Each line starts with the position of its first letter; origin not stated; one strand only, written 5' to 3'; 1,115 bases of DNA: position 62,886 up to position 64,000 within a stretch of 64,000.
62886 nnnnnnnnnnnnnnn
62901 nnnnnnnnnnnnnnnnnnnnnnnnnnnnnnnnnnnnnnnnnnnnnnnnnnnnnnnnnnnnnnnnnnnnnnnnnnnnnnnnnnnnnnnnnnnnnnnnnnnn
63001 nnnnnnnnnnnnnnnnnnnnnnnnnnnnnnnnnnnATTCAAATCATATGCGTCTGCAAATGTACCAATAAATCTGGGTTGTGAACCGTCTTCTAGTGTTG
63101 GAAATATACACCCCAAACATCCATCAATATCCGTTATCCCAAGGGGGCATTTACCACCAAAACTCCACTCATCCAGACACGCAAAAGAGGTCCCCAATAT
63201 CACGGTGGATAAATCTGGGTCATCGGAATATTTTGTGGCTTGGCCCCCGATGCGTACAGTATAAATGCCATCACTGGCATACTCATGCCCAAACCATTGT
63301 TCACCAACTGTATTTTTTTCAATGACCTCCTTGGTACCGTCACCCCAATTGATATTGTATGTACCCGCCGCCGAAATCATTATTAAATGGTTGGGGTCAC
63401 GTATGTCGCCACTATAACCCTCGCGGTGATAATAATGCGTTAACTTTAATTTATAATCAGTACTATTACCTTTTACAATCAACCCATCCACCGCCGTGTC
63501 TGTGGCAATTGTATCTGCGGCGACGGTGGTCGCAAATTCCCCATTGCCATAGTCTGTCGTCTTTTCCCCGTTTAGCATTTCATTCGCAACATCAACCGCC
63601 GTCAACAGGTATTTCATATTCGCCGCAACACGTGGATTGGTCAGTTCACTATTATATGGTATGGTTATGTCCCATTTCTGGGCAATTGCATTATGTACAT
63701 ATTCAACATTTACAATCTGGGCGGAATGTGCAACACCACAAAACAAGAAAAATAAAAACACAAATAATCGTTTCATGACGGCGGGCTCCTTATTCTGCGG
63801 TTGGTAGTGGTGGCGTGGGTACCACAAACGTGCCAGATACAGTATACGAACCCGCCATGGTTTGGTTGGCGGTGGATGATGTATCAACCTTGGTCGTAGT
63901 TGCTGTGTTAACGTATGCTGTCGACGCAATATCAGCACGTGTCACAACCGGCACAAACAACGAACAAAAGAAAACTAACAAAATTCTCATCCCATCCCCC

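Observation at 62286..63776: Secreted protein built from seven 29-aa '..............' tandem repeats encoded by near-identical 87-bp DNA units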

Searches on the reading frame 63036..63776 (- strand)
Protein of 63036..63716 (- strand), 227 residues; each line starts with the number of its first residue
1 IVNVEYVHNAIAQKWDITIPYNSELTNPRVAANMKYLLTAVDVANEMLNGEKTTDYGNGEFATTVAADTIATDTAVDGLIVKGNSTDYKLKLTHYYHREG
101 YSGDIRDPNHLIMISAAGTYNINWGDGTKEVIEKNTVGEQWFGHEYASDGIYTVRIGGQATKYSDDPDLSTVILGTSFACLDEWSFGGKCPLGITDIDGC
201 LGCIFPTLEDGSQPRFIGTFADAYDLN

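Call 36: search_protein_families(library=pfam, proteins=[window:63036-63716:-], max_evalue=10)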
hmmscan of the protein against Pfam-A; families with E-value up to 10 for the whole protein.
window:63036-63716:- (227 aa): 3 families
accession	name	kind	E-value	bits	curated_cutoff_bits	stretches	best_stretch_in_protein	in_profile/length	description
PF18079.6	AglB_L1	-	0.11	13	23.6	1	14-45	41-72/87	Archaeal glycosylation protein B long peripheral domain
PF00801.26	PKD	-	0.33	11.4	23.5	1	119-158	31-65/80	PKD domain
PF18911.6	PKD_4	-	0.63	10.6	27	1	119-156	36-66/85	PKD domain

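Call 66: search_protein_representatives(protein=window:63132-63776:-)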
Query: 215 residues. Proteins with E-value up to 0.001 (for the whole library): 470; up to 1e-10: 250; up to 1e-30: 74. The best 150 are listed.
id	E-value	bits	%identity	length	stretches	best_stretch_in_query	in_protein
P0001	6.3e-134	460.8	97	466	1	1-215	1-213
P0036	1.9e-73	263.1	50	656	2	6-192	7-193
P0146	5.4e-73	261.7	34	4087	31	131-181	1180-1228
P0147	8.0e-66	238.2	47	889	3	4-188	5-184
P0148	1.3e-64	234.3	57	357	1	1-204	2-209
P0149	3.3e-62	226.4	38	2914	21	136-181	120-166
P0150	9.3e-62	224.9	40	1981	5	7-185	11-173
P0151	1.4e-60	221.1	56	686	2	14-198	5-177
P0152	2.7e-59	216.9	61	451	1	1-193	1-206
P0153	1.8e-56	207.7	53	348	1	2-204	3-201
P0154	3.0e-56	207.0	61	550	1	1-200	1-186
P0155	5.8e-55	202.7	37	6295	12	133-192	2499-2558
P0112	7.7e-54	199.1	52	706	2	4-186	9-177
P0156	4.0e-52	193.4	46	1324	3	9-186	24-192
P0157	1.4e-51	191.7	33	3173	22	131-179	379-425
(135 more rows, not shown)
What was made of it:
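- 63141..63461 (-): Ig/PKD-like beta-sandwich, aa 106-212, containing the WGDG motif. The same segment recurs up to 31 times in proteins of several thousand residues (call 66).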

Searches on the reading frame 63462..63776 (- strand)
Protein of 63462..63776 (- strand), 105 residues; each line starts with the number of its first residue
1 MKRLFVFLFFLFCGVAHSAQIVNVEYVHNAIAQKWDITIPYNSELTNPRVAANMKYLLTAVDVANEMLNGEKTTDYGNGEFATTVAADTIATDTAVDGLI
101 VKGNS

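Call 45: search_protein_families(library=phrogs, proteins=[window:63462-63776:-], max_evalue=10)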
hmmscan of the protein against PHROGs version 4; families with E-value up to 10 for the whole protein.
window:63462-63776:- (105 aa): 1 family
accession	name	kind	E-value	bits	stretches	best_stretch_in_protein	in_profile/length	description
phrog_33935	-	unknown function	0.14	13.5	1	38-95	19-78/97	-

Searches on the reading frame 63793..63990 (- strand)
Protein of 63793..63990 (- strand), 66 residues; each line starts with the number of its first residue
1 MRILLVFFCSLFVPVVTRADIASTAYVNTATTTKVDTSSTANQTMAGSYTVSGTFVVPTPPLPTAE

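Call 36: search_protein_families(library=pfam, proteins=[window:63793-63990:-], max_evalue=10)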
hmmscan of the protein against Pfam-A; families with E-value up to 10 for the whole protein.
window:63793-63990:- (66 aa): 1 family
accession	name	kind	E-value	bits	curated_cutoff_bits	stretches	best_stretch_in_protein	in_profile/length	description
PF10912.14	Glam1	-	0.076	13.5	22.3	1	2-45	66-109/146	Glia associated membrane protein glam-1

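Call 45: search_protein_families(library=phrogs, proteins=[window:63793-63990:-], max_evalue=10)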
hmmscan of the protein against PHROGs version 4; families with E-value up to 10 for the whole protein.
window:63793-63990:- (66 aa): 0 families

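Call 58: find_homologous_proteins(query=window:63793-63990:-, max_evalue=0.01)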
Query window:63793-63990:- (66 aa): 25 proteins with E <= 0.01 among 26 candidates.
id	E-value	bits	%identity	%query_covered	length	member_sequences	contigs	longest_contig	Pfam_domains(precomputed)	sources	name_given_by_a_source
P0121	2.4e-33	129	100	100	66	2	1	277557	-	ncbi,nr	ncbi:MAG: hypothetical protein R8M37_02595 [Alphaproteobacteria bacterium]|nr:hypothetical protein [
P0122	7.0e-21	91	73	100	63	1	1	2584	-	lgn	-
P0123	2.8e-18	82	68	100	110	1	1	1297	-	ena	-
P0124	4.8e-18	82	68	100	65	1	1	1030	-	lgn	-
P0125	5.4e-18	81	75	80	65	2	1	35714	-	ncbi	ncbi:MAG: hypothetical protein ACLRFO_02875 [Alphaproteobacteria bacterium]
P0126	9.3e-18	81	68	100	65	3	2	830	-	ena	-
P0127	4.0e-17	79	63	94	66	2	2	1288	-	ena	-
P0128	4.1e-17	79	69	92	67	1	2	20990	-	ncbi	-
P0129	7.8e-17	78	68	100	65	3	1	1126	-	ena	-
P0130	1.4e-16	77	69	92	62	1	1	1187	-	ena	-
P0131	5.5e-16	75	62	100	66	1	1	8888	-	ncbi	-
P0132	1.3e-15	74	64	98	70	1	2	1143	-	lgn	-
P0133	3.2e-15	73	59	94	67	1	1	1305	-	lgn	-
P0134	8.9e-15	71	65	94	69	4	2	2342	-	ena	-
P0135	1.4e-14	71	66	94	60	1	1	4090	-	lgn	-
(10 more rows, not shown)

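Call 59: find_encoding_contigs(protein=P0121, flank=10000, max_places=2)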
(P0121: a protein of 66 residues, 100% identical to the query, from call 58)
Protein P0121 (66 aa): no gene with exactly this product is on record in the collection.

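Call 74: search_solved_structures(query=A3, max_evalue=10, show_alignments=2)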
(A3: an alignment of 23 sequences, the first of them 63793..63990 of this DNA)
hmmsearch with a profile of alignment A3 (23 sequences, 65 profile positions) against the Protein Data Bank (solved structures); distinct sequences matched with E-value up to 10: 9.
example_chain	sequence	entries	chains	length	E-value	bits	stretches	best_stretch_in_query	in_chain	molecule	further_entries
6rej_A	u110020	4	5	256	0.006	19.9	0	7-35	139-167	Pizza6-SH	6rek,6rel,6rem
3wwa_A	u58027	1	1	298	0.017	18.4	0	7-35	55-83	Pizza7H protein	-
3ww9_A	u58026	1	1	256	0.02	18.2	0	7-35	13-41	pizza6 protein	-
6qsd_A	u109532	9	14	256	0.021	18.1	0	7-35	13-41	Pizza6S | Pizza6-S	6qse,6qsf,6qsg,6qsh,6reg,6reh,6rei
6ren_A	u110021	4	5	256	0.046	17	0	7-34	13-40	3fPizza6-SH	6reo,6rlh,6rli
3ww8_A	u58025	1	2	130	0.27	14.6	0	7-35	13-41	Pizza3 protein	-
6f0t_A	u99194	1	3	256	0.52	13.6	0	7-35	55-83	Pizza6-SFW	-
6f0s_A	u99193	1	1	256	1.8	11.9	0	7-35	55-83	Pizza6-SYW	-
3feq_A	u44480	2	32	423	5.6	10.3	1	14-49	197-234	PUTATIVE AMIDOHYDROLASE | PROLIDASE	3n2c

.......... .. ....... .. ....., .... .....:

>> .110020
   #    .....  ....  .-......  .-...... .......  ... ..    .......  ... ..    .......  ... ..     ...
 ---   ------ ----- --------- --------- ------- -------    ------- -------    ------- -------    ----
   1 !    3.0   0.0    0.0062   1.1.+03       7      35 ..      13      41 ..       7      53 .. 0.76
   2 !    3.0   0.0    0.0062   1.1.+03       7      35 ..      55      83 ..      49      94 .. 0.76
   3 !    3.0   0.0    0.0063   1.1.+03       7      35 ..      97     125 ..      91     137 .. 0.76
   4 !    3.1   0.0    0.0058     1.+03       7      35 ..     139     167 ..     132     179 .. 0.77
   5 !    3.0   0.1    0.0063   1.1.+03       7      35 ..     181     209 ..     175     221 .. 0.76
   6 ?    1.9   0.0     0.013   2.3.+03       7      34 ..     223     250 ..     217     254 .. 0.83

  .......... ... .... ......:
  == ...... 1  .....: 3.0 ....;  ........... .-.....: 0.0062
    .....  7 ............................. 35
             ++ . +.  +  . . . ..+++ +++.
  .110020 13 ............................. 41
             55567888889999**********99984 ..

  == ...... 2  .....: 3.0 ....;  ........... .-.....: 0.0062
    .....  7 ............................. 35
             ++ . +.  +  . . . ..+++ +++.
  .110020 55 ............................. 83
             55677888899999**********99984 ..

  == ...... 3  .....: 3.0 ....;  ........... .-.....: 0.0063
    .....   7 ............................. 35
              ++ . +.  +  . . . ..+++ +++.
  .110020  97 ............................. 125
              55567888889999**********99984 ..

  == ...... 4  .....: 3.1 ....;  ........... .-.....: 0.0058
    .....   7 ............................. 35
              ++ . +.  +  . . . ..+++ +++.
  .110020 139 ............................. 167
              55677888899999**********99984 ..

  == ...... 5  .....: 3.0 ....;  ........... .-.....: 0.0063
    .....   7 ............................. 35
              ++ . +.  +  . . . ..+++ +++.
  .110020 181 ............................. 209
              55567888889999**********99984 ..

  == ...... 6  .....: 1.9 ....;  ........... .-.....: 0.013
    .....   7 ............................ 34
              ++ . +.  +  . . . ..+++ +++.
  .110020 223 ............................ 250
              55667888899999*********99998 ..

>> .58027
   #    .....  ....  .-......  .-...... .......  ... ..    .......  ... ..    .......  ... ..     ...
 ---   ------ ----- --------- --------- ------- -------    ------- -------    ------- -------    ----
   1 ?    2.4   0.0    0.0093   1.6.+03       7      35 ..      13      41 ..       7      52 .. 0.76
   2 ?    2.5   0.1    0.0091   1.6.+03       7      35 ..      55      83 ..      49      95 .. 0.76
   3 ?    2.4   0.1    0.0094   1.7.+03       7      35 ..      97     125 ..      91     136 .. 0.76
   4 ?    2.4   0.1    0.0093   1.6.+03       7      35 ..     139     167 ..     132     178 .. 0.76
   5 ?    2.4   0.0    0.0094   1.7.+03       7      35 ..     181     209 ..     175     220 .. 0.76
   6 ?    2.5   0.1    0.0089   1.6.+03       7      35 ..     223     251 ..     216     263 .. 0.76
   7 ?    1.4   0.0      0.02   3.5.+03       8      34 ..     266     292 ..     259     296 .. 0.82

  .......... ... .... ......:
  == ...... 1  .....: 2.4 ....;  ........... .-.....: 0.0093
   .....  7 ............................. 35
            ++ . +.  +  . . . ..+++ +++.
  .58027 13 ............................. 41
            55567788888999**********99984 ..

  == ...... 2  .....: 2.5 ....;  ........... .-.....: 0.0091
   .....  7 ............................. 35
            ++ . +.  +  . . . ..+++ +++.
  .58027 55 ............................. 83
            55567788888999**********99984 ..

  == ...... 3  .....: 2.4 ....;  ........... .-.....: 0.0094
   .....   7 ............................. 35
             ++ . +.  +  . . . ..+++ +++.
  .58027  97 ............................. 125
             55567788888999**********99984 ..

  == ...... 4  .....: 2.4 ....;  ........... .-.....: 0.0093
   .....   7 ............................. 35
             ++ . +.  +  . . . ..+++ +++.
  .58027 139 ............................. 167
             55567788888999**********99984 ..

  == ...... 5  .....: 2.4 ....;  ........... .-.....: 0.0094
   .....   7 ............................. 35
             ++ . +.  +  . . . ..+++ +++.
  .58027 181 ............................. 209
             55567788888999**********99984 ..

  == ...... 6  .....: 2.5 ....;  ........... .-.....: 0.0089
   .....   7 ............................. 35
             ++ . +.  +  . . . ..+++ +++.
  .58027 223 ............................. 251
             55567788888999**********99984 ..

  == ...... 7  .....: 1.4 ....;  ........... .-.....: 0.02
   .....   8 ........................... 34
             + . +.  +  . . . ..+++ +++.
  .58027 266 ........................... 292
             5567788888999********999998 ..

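Call 87: predict_structure(alignment_id=A4)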
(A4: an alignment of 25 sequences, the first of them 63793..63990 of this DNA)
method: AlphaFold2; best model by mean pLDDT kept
length: 66 residues; sequences in the alignment: 25
mean_pLDDT: 64.8   pTM: 0.20
mean pLDDT of the five models: 64.8, 64.6, 64.1, 63.1, 61.2
residues with pLDDT >= 90: 0; 70-90: 21; 50-70: 45; < 50: 0
segments of 3 or more residues with pLDDT < 50: none
pLDDT, mean of each block of 10 residues (from residue 1): 77 62 57 57 60 72 71
secondary structure, 60 per line:
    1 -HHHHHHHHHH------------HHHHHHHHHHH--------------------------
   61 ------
elements in order: H2-11 H24-34
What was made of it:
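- Its monomer model has low confidence, pLDDT 64.8 (call 87).
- Tried and rejected: Its AlphaFold2 monomer has low confidence, pLDDT 64.8 (call 87).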

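Call 88: list_cluster_members(proteins=[P0121, P0001])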
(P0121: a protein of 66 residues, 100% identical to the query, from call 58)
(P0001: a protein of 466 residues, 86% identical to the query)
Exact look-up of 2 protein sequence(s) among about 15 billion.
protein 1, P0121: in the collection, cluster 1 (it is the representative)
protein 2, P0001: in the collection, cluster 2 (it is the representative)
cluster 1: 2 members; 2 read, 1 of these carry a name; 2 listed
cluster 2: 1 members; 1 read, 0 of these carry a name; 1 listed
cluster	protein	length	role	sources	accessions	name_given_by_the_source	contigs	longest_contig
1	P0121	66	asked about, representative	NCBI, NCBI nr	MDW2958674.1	MAG: hypothetical protein R8M37_02595 [Alphaproteobacteria bacterium] | hypothetical protein [Alphaproteobacteria bacterium]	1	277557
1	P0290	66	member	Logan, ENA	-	-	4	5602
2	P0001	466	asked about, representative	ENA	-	-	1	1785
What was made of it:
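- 63790..63990 (-): Upstream partner gene: a 66-aa secreted protein (mature form about 45 aa, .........….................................). Its stop lies 13 nt before the LRR gene's ATG. 100% identical to NCBI MDW2958674.1 (calls 58, 88).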

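Call 89: find_encoding_contigs(protein=P0290, flank=3000, max_places=6)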
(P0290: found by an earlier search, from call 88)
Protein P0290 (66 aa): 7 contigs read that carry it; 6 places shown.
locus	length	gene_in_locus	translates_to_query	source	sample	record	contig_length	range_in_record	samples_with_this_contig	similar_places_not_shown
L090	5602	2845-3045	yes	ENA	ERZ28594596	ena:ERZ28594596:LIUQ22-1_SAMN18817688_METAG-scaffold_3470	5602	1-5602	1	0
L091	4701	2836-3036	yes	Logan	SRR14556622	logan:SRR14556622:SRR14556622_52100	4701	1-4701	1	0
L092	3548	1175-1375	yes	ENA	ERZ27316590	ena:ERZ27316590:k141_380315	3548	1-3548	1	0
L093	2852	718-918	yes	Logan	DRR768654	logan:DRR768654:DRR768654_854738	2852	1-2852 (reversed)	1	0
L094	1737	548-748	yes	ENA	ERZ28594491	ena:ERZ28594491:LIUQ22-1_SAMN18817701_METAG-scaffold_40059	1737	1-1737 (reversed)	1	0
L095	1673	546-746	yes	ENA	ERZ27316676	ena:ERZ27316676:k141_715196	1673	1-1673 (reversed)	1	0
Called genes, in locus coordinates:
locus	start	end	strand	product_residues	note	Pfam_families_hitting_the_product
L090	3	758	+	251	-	?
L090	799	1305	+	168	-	PF02978:SRP_SPB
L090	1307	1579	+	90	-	-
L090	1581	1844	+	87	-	-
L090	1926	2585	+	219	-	PF01728:FtsJ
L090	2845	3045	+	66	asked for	-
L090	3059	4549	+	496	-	-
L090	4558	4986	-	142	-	PF00075:RNase_H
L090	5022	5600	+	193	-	?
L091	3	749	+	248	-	?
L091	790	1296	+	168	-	PF02978:SRP_SPB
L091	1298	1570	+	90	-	-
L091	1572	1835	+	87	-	-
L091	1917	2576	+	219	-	PF01728:FtsJ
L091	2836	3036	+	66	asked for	-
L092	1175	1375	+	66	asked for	-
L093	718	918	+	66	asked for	-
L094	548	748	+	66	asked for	-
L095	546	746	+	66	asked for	-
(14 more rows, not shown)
